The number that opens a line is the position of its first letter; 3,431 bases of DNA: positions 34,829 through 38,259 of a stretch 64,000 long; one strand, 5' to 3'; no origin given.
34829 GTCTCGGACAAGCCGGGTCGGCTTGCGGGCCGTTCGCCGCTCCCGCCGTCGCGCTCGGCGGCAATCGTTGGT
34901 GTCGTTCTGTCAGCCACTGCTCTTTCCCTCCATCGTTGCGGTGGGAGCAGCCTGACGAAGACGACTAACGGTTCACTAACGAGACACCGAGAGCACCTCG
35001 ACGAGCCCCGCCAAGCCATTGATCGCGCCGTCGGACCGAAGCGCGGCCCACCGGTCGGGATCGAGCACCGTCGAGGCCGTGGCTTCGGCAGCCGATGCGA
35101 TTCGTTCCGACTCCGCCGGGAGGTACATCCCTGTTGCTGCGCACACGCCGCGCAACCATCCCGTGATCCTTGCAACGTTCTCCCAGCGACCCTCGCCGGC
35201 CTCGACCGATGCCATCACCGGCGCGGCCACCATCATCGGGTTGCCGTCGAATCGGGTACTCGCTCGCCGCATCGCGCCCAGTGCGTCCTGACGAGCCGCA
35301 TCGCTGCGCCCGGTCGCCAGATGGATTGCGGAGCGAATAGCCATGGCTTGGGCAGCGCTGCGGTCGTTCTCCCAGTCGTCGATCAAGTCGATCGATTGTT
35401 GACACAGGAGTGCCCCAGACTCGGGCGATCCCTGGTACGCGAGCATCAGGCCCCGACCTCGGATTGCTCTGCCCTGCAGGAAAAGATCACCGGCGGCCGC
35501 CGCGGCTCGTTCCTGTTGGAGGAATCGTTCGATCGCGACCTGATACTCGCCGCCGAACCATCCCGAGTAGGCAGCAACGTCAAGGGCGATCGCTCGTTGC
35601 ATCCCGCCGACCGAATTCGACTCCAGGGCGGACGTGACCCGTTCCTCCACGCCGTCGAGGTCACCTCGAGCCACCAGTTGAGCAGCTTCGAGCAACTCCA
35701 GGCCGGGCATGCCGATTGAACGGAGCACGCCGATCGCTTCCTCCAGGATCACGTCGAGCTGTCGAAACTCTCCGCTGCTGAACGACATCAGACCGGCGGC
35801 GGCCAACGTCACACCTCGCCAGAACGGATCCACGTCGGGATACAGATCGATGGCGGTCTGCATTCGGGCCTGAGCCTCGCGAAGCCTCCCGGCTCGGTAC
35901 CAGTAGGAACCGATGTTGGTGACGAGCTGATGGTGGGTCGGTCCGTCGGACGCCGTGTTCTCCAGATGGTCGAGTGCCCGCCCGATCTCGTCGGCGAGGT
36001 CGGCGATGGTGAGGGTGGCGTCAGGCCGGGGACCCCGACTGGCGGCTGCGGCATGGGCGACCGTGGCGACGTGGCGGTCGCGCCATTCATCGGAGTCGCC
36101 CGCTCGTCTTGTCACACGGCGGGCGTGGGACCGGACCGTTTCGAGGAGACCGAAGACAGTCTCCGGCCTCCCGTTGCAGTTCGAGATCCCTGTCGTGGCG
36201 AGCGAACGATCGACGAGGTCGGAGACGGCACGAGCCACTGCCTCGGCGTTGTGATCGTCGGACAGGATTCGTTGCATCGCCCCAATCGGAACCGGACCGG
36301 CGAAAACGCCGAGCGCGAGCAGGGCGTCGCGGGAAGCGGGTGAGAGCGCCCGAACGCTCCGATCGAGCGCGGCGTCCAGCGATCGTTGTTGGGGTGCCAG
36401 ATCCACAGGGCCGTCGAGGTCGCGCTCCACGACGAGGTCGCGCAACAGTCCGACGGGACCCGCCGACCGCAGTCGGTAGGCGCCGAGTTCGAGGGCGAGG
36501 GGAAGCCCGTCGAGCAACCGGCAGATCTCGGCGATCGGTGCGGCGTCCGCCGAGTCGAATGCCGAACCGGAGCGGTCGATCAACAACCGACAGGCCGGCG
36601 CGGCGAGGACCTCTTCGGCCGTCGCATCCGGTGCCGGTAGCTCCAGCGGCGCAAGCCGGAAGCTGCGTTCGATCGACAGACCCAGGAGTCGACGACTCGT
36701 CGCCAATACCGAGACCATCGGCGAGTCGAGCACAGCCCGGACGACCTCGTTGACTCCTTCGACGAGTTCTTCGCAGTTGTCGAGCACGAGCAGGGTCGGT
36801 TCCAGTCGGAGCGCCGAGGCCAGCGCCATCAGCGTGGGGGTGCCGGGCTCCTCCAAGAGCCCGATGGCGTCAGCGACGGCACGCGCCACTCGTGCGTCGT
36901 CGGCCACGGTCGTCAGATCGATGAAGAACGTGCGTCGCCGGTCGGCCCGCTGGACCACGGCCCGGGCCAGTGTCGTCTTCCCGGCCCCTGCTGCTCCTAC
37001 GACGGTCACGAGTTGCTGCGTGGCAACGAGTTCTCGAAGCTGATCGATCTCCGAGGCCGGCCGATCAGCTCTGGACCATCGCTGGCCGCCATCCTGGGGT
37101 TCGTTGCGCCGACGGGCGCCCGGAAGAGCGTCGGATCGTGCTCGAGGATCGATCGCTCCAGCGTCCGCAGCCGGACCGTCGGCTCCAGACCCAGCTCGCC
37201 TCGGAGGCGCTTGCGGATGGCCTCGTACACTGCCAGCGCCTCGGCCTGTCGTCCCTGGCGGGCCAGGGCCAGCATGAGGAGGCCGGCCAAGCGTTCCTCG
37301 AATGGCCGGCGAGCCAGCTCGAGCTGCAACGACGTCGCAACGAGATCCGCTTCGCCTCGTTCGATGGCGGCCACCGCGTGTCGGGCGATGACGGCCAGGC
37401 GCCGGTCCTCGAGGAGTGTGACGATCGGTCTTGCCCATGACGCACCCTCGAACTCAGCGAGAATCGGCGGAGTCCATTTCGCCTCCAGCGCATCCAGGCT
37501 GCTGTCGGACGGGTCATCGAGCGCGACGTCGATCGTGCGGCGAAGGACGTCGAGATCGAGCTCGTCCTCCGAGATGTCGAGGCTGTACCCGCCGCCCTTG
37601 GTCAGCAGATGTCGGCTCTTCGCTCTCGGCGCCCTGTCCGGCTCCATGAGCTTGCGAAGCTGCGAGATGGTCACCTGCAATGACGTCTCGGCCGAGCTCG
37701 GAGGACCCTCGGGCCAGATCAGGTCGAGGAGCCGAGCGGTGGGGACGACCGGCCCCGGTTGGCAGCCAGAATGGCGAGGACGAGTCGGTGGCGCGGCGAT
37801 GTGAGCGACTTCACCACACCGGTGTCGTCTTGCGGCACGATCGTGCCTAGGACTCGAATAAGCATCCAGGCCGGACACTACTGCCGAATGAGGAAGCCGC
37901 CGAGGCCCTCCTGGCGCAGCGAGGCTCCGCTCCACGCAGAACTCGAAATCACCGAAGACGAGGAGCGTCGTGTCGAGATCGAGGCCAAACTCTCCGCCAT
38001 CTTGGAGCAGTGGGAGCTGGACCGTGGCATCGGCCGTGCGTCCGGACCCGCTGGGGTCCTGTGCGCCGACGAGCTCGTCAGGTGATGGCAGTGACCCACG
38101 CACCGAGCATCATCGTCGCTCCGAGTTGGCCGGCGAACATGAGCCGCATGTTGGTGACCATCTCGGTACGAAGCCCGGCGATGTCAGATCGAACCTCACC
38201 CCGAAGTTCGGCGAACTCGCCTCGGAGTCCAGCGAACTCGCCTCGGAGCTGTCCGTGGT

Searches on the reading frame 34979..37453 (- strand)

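Call 35: search_protein_families(library=pfam, proteins=[window:34979-37453:-], max_evalue=0.001)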
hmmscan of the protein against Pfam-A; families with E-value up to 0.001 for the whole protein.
window:34979-37453:- (825 aa): 6 families
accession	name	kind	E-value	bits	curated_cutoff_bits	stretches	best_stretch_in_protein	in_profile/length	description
PF13401.12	AAA_22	-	3.9e-09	37.3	27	1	145-241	4-107/130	AAA domain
PF13604.12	AAA_30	-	1.5e-05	25.2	27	1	140-199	11-68/191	AAA domain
PF13191.12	AAA_16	-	3.6e-05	24.8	32.6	1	135-187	8-63/167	AAA ATPase domain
PF05729.18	NACHT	-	4.7e-05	23.7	26.7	1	148-236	2-99/167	NACHT domain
PF20703.3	nSTAND1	-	6.5e-05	23.2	27.1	1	135-234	22-131/379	Novel STAND NTPase 1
PF00931.28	NB-ARC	-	0.00098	18.9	23.5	0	144-176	16-49/248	NB-ARC domain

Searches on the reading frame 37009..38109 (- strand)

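Call 106: search_protein_families(library=pfam, proteins=[window:37009-38109:-], max_evalue=0.001)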
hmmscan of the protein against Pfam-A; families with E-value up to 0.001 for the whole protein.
window:37009-38109:- (367 aa): 2 families
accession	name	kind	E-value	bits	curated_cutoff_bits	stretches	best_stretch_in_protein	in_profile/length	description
PF03704.23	BTAD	-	1.9e-25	90.3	22.1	1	210-322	34-146/146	Bacterial transcriptional activator domain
PF00486.34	Trans_reg_C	-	2.2e-05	24.9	26.2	1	117-176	20-76/77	Transcriptional regulatory protein, C terminal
